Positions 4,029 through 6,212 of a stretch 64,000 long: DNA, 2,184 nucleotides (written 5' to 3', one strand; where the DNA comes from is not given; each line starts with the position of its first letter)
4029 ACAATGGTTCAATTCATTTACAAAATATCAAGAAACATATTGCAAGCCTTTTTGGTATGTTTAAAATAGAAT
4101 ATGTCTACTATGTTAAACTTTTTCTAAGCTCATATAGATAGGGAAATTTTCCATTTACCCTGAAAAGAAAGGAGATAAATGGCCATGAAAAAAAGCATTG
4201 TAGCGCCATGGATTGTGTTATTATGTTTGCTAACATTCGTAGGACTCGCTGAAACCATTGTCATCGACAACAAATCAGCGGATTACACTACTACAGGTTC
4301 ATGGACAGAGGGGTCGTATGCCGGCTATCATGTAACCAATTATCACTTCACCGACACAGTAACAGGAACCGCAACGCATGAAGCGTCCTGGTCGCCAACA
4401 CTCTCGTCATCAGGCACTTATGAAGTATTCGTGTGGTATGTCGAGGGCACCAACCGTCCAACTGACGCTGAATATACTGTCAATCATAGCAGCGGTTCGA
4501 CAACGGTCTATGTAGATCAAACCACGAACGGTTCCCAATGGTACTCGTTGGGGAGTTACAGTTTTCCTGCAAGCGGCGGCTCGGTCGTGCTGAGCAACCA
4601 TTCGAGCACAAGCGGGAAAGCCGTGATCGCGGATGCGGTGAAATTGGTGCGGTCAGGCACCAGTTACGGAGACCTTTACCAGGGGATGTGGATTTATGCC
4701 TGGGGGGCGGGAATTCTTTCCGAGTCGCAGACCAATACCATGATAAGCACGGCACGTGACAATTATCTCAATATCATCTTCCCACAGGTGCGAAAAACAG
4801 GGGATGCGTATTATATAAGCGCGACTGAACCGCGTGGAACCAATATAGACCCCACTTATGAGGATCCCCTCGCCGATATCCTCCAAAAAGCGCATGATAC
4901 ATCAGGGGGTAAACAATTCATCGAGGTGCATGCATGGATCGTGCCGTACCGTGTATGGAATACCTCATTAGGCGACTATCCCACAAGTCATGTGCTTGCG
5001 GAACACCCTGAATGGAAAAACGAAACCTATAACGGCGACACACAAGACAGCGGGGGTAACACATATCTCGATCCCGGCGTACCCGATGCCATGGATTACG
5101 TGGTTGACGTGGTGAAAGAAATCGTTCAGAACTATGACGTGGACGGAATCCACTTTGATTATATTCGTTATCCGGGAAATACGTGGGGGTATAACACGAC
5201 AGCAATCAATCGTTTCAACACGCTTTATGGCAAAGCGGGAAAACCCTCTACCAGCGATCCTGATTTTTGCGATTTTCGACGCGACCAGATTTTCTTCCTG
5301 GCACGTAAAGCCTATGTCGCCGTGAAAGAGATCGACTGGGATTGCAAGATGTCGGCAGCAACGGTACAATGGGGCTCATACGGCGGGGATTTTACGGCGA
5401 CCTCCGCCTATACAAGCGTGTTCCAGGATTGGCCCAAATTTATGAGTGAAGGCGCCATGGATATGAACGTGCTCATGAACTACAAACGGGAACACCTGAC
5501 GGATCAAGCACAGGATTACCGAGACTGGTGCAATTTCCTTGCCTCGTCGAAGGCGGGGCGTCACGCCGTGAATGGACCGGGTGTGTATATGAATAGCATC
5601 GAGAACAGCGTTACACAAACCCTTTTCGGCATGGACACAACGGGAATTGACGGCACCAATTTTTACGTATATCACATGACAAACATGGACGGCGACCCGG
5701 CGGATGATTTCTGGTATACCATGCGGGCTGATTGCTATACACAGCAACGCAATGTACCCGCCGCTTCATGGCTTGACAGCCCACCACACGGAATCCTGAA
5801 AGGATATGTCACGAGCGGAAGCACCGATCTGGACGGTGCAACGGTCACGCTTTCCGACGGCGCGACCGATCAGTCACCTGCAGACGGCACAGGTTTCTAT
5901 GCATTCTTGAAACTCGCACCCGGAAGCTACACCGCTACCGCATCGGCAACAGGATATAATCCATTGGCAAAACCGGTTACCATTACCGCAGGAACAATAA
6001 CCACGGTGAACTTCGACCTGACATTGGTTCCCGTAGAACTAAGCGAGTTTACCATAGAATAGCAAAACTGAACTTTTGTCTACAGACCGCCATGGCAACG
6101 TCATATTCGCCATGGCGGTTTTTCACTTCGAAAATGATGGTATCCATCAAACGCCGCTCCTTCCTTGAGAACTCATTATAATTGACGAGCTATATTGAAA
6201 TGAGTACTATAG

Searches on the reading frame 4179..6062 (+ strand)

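Call 4: search_protein_families(library=pfam, proteins=[window:4179-6062:+], max_evalue=0.1)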
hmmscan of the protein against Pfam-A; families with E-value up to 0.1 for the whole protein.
window:4179-6062:+ (627 aa): 10 families
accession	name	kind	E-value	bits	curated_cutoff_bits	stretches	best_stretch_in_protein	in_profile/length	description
PF25275.1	Golvesin_C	-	1.1e-34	119.7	31.6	1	27-158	1-132/132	Golvesin C-terminal domain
PF02638.21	GHL10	-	1e-31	110.7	27.9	1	179-446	15-271/311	Glycosyl hydrolase-like 10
PF13620.12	CarboxypepD_reg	-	2.4e-12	47.5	32.3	1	540-615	2-82/82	Carboxypeptidase regulatory-like domain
PF13715.12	CarbopepD_reg_2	-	1.9e-07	31.4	32.2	1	541-624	2-86/88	CarboxypepD_reg-like domain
PF13200.12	DUF4015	-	7.5e-06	25.7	27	1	274-333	91-150/313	Putative glycosyl hydrolase domain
PF02065.24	Melibiase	-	0.00048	19.7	27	1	267-330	130-193/347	Melibiase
PF14871.12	GHL6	-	0.0046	17.6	35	1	271-327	71-131/132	Hypothetical glycosyl hydrolase 6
PF20608.4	Phage_tube_C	-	0.017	15.9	24.1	1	577-603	53-79/82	Phage tail tube protein C-terminal domain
PF17210.9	SdrD_B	-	0.022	15.4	29.7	1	544-592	17-69/112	SdrD B-like domain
PF08308.17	PEGA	-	0.024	15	20.8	1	578-616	31-67/71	PEGA domain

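Call 63: search_protein_families(library=ncbifam, proteins=[window:4179-6062:+], max_evalue=0.01)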
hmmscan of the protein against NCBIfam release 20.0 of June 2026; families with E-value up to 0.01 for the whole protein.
window:4179-6062:+ (627 aa): 1 family
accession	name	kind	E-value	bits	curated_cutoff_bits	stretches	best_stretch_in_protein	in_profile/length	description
NF052345.1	S_layer_anammox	exception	1.7e-11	42.3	1400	1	533-615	1308-1392/1596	Kustd1514 family S-layer glycoprotein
